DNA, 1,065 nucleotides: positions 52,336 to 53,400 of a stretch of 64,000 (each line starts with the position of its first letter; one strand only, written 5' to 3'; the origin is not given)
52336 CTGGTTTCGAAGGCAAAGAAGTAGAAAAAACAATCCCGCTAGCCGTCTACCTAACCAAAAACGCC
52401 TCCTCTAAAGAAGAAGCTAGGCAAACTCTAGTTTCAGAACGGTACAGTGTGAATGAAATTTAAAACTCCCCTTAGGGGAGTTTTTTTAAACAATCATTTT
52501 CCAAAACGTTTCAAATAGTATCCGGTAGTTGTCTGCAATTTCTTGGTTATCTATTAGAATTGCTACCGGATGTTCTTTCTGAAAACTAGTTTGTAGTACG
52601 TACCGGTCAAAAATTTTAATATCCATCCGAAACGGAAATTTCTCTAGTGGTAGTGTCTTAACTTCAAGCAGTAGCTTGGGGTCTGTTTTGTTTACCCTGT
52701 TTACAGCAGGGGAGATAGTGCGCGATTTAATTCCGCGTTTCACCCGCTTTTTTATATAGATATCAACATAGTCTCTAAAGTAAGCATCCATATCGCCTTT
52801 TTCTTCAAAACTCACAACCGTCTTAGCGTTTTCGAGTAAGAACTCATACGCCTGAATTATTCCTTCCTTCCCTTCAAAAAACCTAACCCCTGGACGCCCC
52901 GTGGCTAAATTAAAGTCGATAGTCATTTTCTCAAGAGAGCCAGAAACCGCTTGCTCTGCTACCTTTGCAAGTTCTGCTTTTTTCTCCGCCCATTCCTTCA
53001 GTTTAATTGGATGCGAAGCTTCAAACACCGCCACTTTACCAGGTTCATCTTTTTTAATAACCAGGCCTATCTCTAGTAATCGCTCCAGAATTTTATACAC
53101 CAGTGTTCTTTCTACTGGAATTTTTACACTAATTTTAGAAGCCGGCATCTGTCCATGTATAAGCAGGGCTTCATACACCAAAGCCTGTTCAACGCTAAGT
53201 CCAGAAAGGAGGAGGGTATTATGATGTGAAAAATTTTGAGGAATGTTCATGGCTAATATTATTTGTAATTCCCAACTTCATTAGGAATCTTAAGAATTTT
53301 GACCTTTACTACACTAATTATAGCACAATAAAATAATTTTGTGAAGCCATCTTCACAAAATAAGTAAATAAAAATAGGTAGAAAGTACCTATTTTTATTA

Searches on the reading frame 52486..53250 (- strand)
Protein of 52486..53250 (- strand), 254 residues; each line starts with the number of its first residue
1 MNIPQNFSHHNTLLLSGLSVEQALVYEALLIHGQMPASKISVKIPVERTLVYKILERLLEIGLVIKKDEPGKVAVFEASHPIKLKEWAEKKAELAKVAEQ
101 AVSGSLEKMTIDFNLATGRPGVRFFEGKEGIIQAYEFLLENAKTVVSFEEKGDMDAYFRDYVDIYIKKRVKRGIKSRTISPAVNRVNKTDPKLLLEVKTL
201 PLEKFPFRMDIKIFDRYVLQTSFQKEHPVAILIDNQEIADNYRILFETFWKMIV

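Call 24: search_protein_families(library=pfam, proteins=[window:52486-53250:-], max_evalue=0.001)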
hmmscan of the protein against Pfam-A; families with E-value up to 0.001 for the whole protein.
window:52486-53250:- (254 aa): 1 family
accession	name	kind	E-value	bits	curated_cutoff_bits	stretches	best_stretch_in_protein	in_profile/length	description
PF01978.25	TrmB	-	1.4e-11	44.5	25.6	1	17-80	5-66/68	Sugar-specific transcriptional regulator TrmB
